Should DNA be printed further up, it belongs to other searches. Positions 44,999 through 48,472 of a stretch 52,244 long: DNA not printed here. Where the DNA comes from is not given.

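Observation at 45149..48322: Pmp-type beta-helix giant protein hard-wired into a type V pilus operon, with no recognisable export or anchoring module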

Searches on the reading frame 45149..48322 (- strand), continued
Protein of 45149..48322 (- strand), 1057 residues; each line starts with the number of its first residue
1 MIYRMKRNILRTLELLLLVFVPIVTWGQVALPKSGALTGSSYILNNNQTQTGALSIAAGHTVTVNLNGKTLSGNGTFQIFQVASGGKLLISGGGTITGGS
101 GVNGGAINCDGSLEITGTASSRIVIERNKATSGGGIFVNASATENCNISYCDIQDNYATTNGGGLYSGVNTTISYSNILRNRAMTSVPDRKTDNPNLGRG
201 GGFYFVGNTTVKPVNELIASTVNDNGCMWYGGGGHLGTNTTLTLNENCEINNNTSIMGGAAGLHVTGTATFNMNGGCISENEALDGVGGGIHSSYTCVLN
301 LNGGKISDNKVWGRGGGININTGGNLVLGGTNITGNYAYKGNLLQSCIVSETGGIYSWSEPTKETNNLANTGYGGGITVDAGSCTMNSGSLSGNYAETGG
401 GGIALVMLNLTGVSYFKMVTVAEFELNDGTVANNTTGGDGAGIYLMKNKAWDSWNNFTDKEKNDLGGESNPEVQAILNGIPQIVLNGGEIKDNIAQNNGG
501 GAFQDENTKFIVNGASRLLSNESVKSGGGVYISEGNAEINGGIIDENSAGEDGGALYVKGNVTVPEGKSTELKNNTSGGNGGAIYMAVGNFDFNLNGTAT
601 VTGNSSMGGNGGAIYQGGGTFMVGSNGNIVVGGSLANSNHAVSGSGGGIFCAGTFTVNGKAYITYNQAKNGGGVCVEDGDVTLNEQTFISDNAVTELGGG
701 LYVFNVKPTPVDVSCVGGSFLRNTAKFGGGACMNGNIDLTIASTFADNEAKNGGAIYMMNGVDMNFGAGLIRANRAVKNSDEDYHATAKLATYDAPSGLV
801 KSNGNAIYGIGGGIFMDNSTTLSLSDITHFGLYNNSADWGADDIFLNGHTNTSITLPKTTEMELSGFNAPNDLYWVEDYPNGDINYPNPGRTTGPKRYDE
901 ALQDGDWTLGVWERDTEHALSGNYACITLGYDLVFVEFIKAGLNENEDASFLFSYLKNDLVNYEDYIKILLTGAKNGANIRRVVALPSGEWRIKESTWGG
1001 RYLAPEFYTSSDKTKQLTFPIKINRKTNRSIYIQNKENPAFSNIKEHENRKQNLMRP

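Call 54: find_encoding_contigs(protein=P0062, flank=6000, max_places=1)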
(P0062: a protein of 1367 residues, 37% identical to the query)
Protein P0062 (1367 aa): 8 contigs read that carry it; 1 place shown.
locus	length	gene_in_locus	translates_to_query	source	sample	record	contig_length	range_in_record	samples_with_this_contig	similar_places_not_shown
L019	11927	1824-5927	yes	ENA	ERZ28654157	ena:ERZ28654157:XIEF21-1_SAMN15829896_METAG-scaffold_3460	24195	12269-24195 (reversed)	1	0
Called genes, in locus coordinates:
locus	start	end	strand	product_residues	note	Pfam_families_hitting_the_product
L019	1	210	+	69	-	?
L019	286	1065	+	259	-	PF12389:Peptidase_M73 (weak)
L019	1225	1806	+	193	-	-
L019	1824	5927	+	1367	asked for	-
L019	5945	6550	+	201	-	-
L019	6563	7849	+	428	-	PF05738:Cna_B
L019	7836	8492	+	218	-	PF04203:Sortase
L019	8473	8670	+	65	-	-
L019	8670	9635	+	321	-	PF21817:CapR (faint)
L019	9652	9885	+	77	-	-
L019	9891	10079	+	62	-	-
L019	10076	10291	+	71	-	-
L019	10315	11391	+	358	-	-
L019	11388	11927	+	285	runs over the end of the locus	PF00847:AP2 (weak)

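Call 75: find_related_loci(query=A1, collection=metagenome_contigs, flank=8000)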
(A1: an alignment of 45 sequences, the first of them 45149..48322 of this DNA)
Query A1 (1057 aa) in metagenome_contigs; peptide patterns used: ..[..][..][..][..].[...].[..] (x = any residue, [..] = any of these).
99 stretches matched a pattern; 8 encode a relative of the query (tblastn E <= 1e-3); 8 distinct loci.
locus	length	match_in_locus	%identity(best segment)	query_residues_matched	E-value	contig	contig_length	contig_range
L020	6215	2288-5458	97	1-1057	0e+0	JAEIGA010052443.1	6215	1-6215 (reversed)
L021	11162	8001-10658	26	15-779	7e-21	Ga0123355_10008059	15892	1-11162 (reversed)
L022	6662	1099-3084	26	262-866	1e-16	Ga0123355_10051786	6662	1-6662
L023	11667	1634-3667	26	52-790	7e-13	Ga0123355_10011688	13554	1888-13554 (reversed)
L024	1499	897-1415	32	235-703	8e-10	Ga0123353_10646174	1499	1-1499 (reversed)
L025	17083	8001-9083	30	29-824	2e-7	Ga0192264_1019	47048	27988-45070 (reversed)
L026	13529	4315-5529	27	302-848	2e-6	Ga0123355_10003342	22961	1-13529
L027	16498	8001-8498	27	315-557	2e-5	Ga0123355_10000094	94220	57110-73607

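Call 76: find_encoding_contigs(protein=P0072, flank=8000, max_places=1)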
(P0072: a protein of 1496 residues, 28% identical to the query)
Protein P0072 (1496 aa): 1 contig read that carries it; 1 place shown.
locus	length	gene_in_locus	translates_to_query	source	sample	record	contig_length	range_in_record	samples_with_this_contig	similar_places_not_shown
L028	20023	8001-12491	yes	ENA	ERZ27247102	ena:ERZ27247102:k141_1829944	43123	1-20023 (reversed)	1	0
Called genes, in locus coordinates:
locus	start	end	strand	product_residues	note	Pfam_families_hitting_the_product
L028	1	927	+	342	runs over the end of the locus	-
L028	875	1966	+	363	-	PF13149:Mfa_like_1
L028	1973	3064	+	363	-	PF13149:Mfa_like_1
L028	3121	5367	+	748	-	-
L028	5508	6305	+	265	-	PF13149:Mfa_like_1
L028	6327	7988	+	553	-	PF13149:Mfa_like_1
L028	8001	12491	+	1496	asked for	PF02415:Chlam_PMP (faint), PF13229:Beta_helix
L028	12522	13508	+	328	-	PF13149:Mfa_like_1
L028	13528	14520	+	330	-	-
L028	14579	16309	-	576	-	PF00501:AMP-binding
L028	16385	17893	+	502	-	-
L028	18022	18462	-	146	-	-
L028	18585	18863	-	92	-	-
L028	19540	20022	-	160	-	?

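Call 77: find_encoding_contigs(protein=P0031, flank=8000, max_places=1)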
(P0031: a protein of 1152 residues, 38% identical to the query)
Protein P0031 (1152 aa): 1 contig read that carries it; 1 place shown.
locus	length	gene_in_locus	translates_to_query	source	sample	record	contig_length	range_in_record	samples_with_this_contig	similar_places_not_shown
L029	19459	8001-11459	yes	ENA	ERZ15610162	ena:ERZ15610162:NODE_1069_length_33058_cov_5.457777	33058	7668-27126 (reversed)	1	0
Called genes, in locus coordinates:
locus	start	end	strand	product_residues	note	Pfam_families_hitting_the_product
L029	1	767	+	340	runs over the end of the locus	PF17145:DUF5119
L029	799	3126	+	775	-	PF13149:Mfa_like_1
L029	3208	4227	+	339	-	PF13149:Mfa_like_1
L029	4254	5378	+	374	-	PF13149:Mfa_like_1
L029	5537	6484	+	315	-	PF13149:Mfa_like_1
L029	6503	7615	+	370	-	PF13149:Mfa_like_1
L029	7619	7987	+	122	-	-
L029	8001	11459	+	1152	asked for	PF13229:Beta_helix (weak)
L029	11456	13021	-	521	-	PF28550:DUF8436, PF03486:HI0933_like (weak), PF07992:Pyr_redox_2, PF00890:FAD_binding_2 (faint), PF01266:DAO (faint), PF13738:Pyr_redox_3 (faint), PF21688:FAD-depend_C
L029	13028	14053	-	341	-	PF02543:Carbam_trans_N (faint), PF00814:TsaD, PF22521:HypF_C_2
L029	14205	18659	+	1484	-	PF27051:TamB_N (weak), PF04357:TamB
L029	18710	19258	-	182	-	PF00254:FKBP_C (weak)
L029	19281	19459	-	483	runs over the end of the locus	PF03553:Na_H_antiporter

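Call 78: find_encoding_contigs(protein=P0089, flank=8000, max_places=1)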
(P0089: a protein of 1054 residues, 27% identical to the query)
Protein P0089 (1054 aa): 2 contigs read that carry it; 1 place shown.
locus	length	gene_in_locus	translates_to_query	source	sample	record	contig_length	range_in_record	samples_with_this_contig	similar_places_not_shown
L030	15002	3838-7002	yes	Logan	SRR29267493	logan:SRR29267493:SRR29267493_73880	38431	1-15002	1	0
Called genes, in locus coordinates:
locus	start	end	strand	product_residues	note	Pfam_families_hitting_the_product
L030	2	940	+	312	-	?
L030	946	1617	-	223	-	PF01966:HD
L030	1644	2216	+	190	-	PF02659:Mntp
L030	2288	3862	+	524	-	PF13149:Mfa_like_1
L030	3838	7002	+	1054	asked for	PF02415:Chlam_PMP (faint)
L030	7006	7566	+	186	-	PF01553:Acyltransferase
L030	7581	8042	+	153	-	PF14819:QueF_N (weak), PF14489:QueF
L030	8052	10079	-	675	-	PF02449:Glyco_hydro_42 (weak), PF08532:Glyco_hydro_42M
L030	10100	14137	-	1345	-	PF07494:Reg_prop (weak), PF16819:DUF5074 (faint), PF07495:Y_Y_Y, PF00512:HisKA, PF02518:HATPase_c, PF00072:Response_reg, PF12833:HTH_18, PF00165:HTH_AraC (weak)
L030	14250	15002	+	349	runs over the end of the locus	PF04041:Glyco_hydro_130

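Call 82: search_protein_families(library=ncbifam, proteins=[L019:5945-6550:+, L018:10635-11198:+, L009:12176-12781:+, L014:11235-11858:+, L018:5426-5986:+, L009:7416-7988:+, L014:6987-7580:+, L019:1225-1806:+, L012:6985-7482:+], max_evalue=1)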
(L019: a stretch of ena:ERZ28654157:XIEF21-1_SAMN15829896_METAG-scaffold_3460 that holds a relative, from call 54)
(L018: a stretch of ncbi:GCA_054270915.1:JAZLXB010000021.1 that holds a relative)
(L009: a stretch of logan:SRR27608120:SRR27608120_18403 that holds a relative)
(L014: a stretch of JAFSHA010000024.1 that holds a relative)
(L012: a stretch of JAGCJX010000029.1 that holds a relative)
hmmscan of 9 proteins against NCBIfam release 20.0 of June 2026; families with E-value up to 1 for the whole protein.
L019:5945-6550:+ (201 aa): 3 families
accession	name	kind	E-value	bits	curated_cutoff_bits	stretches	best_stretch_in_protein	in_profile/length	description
TIGR04090.1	exp_by_SipW_IV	subfamily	3.1e-09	36.9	60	1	20-97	4-88/241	BsaA family SipW-dependent biofilm matrix protein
NF047517.1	LIC_12586_fam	equivalog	0.02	13.6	800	1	53-92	339-377/702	LIC_12586 family protein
NF038353.1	FxLYD_dom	domain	0.13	12.2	23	1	73-118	10-51/71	FxLYD domain-containing protein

L018:10635-11198:+ (187 aa): 3 families
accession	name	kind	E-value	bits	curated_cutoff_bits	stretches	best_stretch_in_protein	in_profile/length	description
TIGR04090.1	exp_by_SipW_IV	subfamily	0.0039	17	60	1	4-90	1-93/241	BsaA family SipW-dependent biofilm matrix protein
NF007268.0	PRK09723.1-2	equivalog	0.021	13.8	382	1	39-117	66-147/412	fimbrial-like adhesin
TIGR04088.1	cognate_SipW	domain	0.75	10.1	19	0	9-39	1-30/34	SipW-dependent-type signal peptide-containing protein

L009:12176-12781:+ (201 aa): 2 families
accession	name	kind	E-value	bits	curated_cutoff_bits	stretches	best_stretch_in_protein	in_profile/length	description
TIGR04090.1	exp_by_SipW_IV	subfamily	2.9e-09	37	60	1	9-144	2-164/241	BsaA family SipW-dependent biofilm matrix protein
NF009420.1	PRK12785.1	equivalog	0.056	13.2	197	1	5-96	16-108/161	flagellar basal body-associated protein FliL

L014:11235-11858:+ (207 aa): 4 families
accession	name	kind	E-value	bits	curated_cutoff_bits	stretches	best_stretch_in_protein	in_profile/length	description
TIGR04090.1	exp_by_SipW_IV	subfamily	9.1e-08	32.1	60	1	26-113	4-97/241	BsaA family SipW-dependent biofilm matrix protein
TIGR04088.1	cognate_SipW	domain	0.029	14.5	19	1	27-48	1-22/34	SipW-dependent-type signal peptide-containing protein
NF052375.1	antisigma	equivalog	0.11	12.5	100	1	5-55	63-120/217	anti-sigma factor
NF005971.0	PRK08057.1-5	equivalog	0.11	12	431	0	22-83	6-67/248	cobalt-precorrin-6A reductase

L018:5426-5986:+ (186 aa): 2 families
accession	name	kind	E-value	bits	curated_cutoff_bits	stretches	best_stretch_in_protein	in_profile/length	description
TIGR04090.1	exp_by_SipW_IV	subfamily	1.3e-15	57.8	60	2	9-99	4-85/241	BsaA family SipW-dependent biofilm matrix protein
TIGR04088.1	cognate_SipW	domain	6.4e-07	29.4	19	1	11-43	1-33/34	SipW-dependent-type signal peptide-containing protein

L009:7416-7988:+ (190 aa): 4 families
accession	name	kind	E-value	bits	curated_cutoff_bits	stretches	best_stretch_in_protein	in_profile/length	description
TIGR04088.1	cognate_SipW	domain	2.8e-06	27.3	19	1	10-43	1-34/34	SipW-dependent-type signal peptide-containing protein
TIGR04090.1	exp_by_SipW_IV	subfamily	9.6e-06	25.5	60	2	120-161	135-178/241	BsaA family SipW-dependent biofilm matrix protein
NF046066.1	BioflmMtrxTasA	equivalog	0.00018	21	450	1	1-55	1-56/264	biofilm matrix protein TasA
NF009420.1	PRK12785.1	equivalog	0.059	13.2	197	1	4-33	17-46/161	flagellar basal body-associated protein FliL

L014:6987-7580:+ (197 aa): 2 families
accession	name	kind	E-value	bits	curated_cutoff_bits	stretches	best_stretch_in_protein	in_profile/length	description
TIGR04090.1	exp_by_SipW_IV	subfamily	3.8e-07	30.1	60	2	15-107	1-81/241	BsaA family SipW-dependent biofilm matrix protein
NF041421.1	MbpC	equivalog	0.14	12.1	200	1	9-43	91-125/148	mobilization protein MbpC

L019:1225-1806:+ (193 aa): 3 families
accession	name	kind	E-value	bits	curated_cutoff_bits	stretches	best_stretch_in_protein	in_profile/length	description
TIGR04090.1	exp_by_SipW_IV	subfamily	2e-11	44.1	60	2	7-106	4-98/241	BsaA family SipW-dependent biofilm matrix protein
TIGR04088.1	cognate_SipW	domain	7.9e-06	25.9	19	1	9-38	2-31/34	SipW-dependent-type signal peptide-containing protein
NF051432.1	PepSY_MTB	domain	0.096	13.2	60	0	2-41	4-43/101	PepSY domain-containing protein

L012:6985-7482:+ (165 aa): 1 family
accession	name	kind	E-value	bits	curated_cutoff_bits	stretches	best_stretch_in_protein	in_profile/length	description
TIGR04090.1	exp_by_SipW_IV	subfamily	0.0033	17.2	60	1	18-102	58-154/241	BsaA family SipW-dependent biofilm matrix protein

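Call 83: search_protein_families(library=pfam, proteins=[L019:5945-6550:+, L018:10635-11198:+, L009:12176-12781:+, L014:11235-11858:+, L018:5426-5986:+, L009:7416-7988:+, L014:6987-7580:+, L019:1225-1806:+, L012:6985-7482:+], max_evalue=1)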
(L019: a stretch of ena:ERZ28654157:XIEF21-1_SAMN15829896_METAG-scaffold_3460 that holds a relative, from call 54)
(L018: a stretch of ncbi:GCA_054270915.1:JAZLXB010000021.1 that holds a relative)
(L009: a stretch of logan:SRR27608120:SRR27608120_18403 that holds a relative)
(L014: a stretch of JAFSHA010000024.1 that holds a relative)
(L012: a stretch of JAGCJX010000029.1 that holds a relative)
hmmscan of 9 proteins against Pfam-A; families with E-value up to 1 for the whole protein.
L019:5945-6550:+ (201 aa): 1 family
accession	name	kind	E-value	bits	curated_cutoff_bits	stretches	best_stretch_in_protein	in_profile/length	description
PF02238.20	COX7a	-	0.00051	20.9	22.1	1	1-36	9-44/53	Cytochrome c oxidase subunit VII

L018:10635-11198:+ (187 aa): 0 families

L009:12176-12781:+ (201 aa): 0 families

L014:11235-11858:+ (207 aa): 1 family
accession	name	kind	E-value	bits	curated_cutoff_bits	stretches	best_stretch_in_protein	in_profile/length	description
PF09716.15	ETRAMP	-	0.21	12.1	29.1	1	9-44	38-73/81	Malarial early transcribed membrane protein (ETRAMP)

L018:5426-5986:+ (186 aa): 5 families
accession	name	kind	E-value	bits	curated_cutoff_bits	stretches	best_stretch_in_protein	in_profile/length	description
PF12389.13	Peptidase_M73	-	0.00022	21.6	22.5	1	10-101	7-94/196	Camelysin metallo-endopeptidase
PF02369.22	Big_1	-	0.029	14.9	34.9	1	129-182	8-60/93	Bacterial Ig-like domain (group 1)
PF16116.10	DUF4832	-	0.066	13.4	29.2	1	67-138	119-187/216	Domain of unknown function (DUF4832)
PF24801.1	FNIII-A_GpJ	-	0.1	13.2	27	1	75-155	18-96/126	Tip attachment protein J,FNIII-A domain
PF22074.2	Cep192_D5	-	0.15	12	27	1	64-90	16-42/178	Cep192 domain 5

L009:7416-7988:+ (190 aa): 1 family
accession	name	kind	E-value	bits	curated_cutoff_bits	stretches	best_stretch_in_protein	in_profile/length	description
PF12389.13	Peptidase_M73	-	0.0012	19.1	22.5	1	5-48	4-48/196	Camelysin metallo-endopeptidase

L014:6987-7580:+ (197 aa): 1 family
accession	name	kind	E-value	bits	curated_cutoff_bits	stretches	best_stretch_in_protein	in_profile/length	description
PF12389.13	Peptidase_M73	-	0.013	15.7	22.5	1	19-96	9-76/196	Camelysin metallo-endopeptidase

L019:1225-1806:+ (193 aa): 2 families
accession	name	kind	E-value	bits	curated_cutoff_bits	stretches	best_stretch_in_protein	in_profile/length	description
PF12389.13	Peptidase_M73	-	0.02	15.2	22.5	1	2-47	3-49/196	Camelysin metallo-endopeptidase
PF14106.11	DUF4279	-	0.11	13.2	25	1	69-113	64-110/116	Domain of unknown function (DUF4279)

L012:6985-7482:+ (165 aa): 0 families

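Call 89: search_solved_structures(query=A4, max_evalue=10, show_alignments=1)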
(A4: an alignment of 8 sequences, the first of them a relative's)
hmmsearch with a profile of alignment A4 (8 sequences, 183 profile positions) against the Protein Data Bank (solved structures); distinct sequences matched with E-value up to 10: 0.
